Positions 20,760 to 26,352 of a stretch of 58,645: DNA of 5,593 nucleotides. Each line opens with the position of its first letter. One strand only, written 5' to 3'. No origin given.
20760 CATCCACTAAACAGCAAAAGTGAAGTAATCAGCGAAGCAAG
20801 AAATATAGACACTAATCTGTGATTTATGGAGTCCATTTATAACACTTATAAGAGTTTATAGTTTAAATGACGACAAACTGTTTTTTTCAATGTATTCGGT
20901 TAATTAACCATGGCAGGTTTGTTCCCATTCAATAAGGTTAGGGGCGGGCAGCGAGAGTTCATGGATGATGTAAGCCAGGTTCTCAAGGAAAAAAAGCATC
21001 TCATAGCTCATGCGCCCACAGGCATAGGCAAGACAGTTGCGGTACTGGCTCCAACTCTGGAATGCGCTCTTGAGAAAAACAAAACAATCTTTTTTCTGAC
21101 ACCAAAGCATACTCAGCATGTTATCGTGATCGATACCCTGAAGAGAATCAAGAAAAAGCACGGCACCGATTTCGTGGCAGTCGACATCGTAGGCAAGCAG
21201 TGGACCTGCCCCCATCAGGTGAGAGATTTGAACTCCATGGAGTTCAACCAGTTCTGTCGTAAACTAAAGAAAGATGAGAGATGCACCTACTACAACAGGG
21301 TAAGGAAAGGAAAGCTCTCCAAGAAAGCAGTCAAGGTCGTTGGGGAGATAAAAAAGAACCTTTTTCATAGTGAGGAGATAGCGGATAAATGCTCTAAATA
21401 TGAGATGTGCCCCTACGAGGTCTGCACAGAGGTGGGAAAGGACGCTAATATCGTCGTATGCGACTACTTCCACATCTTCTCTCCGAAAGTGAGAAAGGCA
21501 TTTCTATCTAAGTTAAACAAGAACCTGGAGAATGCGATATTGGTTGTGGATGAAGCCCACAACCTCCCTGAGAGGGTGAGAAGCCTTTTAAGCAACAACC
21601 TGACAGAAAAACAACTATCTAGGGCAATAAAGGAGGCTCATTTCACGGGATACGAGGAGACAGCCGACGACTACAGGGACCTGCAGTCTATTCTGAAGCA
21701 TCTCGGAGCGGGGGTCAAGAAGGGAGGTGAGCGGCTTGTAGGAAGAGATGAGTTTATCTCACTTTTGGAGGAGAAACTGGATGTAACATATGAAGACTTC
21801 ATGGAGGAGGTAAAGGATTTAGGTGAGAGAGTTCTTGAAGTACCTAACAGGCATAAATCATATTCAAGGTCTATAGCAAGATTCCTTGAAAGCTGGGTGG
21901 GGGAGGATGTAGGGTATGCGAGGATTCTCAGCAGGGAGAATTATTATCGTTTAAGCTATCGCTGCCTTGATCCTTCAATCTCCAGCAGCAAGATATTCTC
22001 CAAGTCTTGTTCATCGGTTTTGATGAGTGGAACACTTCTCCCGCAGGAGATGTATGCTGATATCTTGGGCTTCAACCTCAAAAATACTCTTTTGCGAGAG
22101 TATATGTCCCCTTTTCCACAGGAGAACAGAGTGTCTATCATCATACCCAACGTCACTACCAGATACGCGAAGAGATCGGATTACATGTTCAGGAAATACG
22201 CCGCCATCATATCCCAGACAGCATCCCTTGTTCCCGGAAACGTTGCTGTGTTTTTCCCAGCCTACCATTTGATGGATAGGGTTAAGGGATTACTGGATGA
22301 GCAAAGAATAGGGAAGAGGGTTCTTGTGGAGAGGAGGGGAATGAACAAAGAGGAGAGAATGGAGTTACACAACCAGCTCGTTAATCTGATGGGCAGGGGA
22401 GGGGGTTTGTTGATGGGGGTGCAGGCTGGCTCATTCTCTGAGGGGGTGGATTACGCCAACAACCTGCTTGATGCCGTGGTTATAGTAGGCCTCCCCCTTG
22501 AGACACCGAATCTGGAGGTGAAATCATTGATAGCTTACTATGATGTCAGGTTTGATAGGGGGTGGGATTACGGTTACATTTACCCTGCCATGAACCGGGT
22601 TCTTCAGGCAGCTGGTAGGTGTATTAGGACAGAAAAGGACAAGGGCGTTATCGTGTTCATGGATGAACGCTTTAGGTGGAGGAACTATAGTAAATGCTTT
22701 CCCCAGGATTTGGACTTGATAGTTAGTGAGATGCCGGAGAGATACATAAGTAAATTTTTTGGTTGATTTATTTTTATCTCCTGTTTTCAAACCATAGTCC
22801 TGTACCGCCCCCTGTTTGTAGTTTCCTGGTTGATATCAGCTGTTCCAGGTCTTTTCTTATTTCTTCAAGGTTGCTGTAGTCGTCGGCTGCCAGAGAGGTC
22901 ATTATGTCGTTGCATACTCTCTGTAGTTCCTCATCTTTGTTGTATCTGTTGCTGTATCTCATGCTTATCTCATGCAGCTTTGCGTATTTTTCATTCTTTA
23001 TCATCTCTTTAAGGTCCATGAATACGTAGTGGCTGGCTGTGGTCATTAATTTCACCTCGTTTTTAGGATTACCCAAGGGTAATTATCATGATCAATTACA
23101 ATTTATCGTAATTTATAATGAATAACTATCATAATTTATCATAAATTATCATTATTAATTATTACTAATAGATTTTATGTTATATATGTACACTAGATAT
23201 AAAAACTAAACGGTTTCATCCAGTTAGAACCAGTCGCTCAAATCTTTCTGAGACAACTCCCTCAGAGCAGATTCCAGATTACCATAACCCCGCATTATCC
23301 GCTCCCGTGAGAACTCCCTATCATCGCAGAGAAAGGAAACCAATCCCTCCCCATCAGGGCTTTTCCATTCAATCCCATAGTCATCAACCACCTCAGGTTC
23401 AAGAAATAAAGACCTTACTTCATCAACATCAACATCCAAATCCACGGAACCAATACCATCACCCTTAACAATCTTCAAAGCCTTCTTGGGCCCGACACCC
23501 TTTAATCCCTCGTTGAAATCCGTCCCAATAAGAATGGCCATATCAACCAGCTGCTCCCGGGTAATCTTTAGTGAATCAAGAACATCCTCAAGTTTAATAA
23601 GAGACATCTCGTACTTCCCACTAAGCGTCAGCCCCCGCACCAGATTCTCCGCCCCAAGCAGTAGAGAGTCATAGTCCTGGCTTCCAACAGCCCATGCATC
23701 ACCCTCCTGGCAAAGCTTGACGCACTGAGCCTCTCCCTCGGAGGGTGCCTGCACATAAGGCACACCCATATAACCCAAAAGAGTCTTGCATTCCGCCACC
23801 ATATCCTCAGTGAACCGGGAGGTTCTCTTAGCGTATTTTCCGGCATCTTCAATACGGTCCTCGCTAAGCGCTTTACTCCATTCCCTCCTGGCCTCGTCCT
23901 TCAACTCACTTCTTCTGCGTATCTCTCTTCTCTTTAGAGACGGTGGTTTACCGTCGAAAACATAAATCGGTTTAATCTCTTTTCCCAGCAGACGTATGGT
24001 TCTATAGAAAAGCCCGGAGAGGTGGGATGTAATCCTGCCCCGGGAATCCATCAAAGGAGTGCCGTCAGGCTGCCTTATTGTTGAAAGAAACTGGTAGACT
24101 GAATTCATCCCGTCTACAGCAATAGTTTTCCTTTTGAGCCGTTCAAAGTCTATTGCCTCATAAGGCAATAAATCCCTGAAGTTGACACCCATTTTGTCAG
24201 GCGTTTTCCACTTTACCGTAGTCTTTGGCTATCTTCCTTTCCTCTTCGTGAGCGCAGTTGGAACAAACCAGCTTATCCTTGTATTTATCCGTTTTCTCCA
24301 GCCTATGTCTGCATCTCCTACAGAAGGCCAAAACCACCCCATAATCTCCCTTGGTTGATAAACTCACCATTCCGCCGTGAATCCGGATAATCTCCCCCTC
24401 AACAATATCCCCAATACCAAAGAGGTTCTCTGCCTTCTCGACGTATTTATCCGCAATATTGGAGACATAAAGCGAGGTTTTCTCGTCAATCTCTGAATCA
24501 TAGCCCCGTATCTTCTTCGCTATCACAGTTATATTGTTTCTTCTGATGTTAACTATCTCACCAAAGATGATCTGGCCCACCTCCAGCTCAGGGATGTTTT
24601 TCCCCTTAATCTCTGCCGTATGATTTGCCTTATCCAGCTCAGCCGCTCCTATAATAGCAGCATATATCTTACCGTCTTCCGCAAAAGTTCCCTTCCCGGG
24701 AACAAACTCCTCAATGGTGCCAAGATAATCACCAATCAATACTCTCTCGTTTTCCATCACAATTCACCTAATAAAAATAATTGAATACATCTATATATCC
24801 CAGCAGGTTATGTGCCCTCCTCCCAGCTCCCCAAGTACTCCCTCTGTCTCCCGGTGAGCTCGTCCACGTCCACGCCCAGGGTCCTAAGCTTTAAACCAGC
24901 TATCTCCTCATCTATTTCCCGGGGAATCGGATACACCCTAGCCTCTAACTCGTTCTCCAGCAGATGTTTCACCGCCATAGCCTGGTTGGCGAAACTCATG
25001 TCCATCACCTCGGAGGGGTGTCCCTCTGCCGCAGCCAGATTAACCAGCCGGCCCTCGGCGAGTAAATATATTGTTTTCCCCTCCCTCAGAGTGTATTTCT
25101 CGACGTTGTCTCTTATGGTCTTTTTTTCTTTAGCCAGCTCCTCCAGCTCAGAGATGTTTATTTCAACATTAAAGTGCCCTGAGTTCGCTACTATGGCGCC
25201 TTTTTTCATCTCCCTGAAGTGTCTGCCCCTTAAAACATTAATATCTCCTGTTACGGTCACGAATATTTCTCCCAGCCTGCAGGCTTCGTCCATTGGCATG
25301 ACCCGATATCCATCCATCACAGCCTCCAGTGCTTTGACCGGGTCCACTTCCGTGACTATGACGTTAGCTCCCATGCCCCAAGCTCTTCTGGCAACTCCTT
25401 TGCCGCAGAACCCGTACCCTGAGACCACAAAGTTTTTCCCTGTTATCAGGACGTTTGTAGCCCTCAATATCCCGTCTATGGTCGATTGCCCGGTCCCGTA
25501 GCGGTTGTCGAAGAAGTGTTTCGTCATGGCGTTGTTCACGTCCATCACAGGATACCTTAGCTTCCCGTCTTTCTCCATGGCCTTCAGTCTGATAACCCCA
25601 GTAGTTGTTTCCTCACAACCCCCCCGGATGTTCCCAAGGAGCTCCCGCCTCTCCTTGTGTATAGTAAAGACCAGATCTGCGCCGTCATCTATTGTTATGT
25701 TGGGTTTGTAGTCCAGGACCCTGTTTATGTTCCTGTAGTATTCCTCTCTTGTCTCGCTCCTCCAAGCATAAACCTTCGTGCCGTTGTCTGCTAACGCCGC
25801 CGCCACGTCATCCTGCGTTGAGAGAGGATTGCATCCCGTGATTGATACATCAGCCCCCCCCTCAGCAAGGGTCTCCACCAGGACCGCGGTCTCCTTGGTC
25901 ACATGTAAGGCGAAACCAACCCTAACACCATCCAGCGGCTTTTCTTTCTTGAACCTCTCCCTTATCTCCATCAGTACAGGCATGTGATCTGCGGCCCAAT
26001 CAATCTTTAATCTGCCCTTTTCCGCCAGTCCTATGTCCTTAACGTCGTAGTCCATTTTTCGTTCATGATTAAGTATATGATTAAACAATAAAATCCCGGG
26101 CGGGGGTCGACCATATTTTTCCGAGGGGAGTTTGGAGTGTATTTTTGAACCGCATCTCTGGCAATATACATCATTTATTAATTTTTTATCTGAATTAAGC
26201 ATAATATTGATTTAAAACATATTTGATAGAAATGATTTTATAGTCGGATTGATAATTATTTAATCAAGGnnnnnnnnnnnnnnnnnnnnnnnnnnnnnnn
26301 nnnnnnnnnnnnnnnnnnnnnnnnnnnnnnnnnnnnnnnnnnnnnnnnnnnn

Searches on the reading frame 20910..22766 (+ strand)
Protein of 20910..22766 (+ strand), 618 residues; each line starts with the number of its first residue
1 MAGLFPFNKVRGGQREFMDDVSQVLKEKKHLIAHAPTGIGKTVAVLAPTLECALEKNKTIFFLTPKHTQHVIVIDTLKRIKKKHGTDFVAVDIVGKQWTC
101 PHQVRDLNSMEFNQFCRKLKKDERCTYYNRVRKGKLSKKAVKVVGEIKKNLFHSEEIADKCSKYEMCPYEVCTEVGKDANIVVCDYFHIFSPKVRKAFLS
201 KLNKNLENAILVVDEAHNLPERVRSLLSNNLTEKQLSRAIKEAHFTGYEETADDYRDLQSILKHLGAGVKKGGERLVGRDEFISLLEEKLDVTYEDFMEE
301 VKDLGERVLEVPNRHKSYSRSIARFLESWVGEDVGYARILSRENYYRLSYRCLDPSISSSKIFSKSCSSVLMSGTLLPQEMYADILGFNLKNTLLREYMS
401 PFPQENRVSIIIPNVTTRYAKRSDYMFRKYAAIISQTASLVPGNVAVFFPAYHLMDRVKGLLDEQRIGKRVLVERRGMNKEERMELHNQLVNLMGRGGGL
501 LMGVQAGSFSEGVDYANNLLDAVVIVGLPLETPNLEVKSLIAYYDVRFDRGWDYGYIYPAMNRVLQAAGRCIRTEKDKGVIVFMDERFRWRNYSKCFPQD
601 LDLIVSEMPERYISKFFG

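Call 81: search_protein_families(library=pfam, proteins=[window:20910-22766:+], max_evalue=0.00001)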
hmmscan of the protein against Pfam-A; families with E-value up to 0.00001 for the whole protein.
window:20910-22766:+ (618 aa): 5 families
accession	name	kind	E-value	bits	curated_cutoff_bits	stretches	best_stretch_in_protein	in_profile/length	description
PF13307.12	Helicase_C_2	-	3.2e-39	135.1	25.3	1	435-601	2-167/170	Helicase C-terminal domain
PF06733.21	DEAD_2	-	1.4e-23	83.9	21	1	67-236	6-172/172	DEAD_2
PF06777.17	HBB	-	3.6e-15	56.5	30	1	316-420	88-189/190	Helical and beta-bridge domain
PF00270.35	DEAD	-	4.3e-08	33.5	26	0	23-85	9-73/167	DEAD/DEAH box helicase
PF04851.21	ResIII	-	5.2e-08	33.4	22.5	1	10-225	4-145/164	Type III restriction enzyme, res subunit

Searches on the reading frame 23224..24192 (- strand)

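Call 81: search_protein_families(library=pfam, proteins=[window:23224-24192:-], max_evalue=0.00001)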
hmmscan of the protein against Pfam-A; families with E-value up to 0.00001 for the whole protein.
window:23224-24192:- (322 aa): 2 families
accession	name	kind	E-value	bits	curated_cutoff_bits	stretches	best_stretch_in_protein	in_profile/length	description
PF00867.23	XPG_I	-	6.9e-26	90.9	24.9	1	143-225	1-89/89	XPG I-region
PF00752.23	XPG_N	-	4.1e-20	72.6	22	1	14-100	19-100/101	XPG N-terminal domain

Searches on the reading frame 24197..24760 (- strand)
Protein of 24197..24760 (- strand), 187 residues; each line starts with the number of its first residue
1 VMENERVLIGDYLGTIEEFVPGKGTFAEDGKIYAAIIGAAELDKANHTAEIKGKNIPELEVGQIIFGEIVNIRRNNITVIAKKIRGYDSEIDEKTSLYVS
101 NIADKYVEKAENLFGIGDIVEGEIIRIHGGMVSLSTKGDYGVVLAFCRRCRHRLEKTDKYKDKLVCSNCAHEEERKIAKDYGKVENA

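Call 81: search_protein_families(library=pfam, proteins=[window:24197-24760:-], max_evalue=0.00001)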
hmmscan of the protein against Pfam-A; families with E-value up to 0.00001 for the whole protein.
window:24197-24760:- (187 aa): 1 family
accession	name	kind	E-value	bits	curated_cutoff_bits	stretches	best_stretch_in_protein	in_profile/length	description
PF14382.12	ECR1_N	-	2.5e-09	37.2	27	1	10-39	5-34/38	Exosome complex exonuclease RRP4 N-terminal region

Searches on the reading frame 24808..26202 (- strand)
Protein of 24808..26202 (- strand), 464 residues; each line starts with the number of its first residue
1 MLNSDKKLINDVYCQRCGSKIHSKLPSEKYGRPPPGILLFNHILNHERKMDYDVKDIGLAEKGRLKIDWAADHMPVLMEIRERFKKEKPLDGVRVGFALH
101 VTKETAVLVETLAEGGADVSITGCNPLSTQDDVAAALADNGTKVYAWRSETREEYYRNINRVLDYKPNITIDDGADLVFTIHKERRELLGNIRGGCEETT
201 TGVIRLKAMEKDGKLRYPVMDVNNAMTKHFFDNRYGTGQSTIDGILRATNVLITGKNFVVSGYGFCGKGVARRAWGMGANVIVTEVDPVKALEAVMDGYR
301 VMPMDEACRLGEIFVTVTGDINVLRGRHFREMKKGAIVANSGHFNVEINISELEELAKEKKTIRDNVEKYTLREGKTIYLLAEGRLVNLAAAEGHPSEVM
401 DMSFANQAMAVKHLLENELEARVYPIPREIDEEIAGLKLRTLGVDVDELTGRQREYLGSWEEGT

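Call 59: find_related_loci(query=window:24808-26202:-, collection=genome_contigs, flank=3000)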
Query window:24808-26202:- (464 aa) in genome_contigs; peptide patterns used: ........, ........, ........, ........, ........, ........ (x = any residue, [..] = any of these).
600 stretches matched a pattern (row limit reached: there are more); 599 encode a relative of the query (tblastn E <= 1e-3); the best 80 are kept; 80 distinct loci.
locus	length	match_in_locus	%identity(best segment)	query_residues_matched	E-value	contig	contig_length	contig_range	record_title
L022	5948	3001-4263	73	43-464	0e+0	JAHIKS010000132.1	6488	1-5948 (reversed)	MAG: Candidatus Altiarchaeota archaeon isolate KR13_N1.mb.66 KR13_N1.mb.66_k141_212758, whole genome shotgun sequence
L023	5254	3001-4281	67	40-464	0e+0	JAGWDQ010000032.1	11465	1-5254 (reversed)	MAG: Candidatus Altarchaeum sp. isolate HURL_140 BJP_V-140m-2014_1525_length_11465_cov_2285.87, whole genome shotgun seq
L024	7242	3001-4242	67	52-464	0e+0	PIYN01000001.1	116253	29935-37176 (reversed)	MAG: Candidatus Bathyarchaeota archaeon isolate M10_bin139 bin139_scaffold5, whole genome shotgun sequence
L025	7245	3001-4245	64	51-464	0e+0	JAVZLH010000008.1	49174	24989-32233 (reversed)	MAG: Candidatus Bathyarchaeia archaeon isolate DRTY-6_201907_bins_47 DRTY-6_201907_bins_47_scaffold_8, whole genome shot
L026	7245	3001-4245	64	51-464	0e+0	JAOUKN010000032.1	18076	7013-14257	MAG: Candidatus Bathyarchaeota archaeon isolate 8_1_Jan_SF_Bin48 8_1_Jan_SF_Bin48_scaffold_1303_c1, whole genome shotgun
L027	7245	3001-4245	64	51-464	0e+0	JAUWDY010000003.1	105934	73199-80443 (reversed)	MAG: Candidatus Bathyarchaeota archaeon isolate CSMAG_2176 CSMAG_2176_k141_1466623_length_105934_cov_14.9940, whole geno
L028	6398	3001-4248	66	52-464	0e+0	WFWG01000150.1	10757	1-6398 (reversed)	MAG: Ardenticatenaceae bacterium isolate S141_12_esom k151_224721, whole genome shotgun sequence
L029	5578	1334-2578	63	51-464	0e+0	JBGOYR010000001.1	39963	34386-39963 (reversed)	MAG: Candidatus Bathyarchaeia archaeon isolate OBJ_0618_130150_39 k141_4348834_length_39963_cov_16.4052, whole genome sh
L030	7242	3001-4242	63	52-464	0e+0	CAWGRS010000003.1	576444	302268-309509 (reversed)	MAG: Candidatus Bathyarchaeota archaeon isolate MFD05942.bin.2.190 genome assembly, contig: contig_33864, whole genome s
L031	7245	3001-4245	63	51-464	0e+0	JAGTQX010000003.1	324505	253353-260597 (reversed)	MAG: Candidatus Bathyarchaeota archaeon isolate DRTY-6_2_bin_115 DRTY-6_2_bin_115_NODE_3, whole genome shotgun sequence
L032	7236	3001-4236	63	54-464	0e+0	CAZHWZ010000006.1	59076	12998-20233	MAG TPA_asm: uncultured Candidatus Bathyarchaeia archaeon isolate SRP231805_co1_73 genome assembly, contig: NODE_118_len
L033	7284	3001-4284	64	41-464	1e-179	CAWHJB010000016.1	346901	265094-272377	MAG: uncultured Chloroflexia bacterium isolate MFD02923.bin.2.67 genome assembly, contig: contig_54072, whole genome sho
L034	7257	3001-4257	62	48-464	2e-178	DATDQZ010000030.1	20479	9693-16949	MAG TPA_asm: Candidatus Bathyarchaeia archaeon isolate SMAG_U7964 k141_1597569, whole genome shotgun sequence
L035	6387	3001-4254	63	50-464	4e-177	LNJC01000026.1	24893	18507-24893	MAG: Candidatus Methanofastidiosum methylothiophilum isolate BMIXfssc0709_Meth_Bin006 APG12_contig000026, whole genome s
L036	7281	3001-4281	62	41-464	2e-176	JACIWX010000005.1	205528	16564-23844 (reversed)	MAG: Chloroflexota bacterium isolate MAG-37 Chloroflexota_E3_bin22_Scaffold_5, whole genome shotgun sequence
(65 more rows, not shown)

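Call 81: search_protein_families(library=pfam, proteins=[window:24808-26202:-], max_evalue=0.00001)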
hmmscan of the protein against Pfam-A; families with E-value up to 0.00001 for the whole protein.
window:24808-26202:- (464 aa): 3 families
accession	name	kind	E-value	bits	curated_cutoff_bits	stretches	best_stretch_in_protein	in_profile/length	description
PF05221.23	AdoHcyase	-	2.6e-72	243.9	25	2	51-185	1-140/299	S-adenosyl-L-homocysteine hydrolase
PF00670.27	AdoHcyase_NAD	-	1.2e-55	188.5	27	1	233-393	1-161/162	S-adenosyl-L-homocysteine hydrolase, NAD binding domain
PF02826.25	2-Hacid_dh_C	-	7.6e-06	25.9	25.1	0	252-343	33-128/178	D-isomer specific 2-hydroxyacid dehydrogenase, NAD binding domain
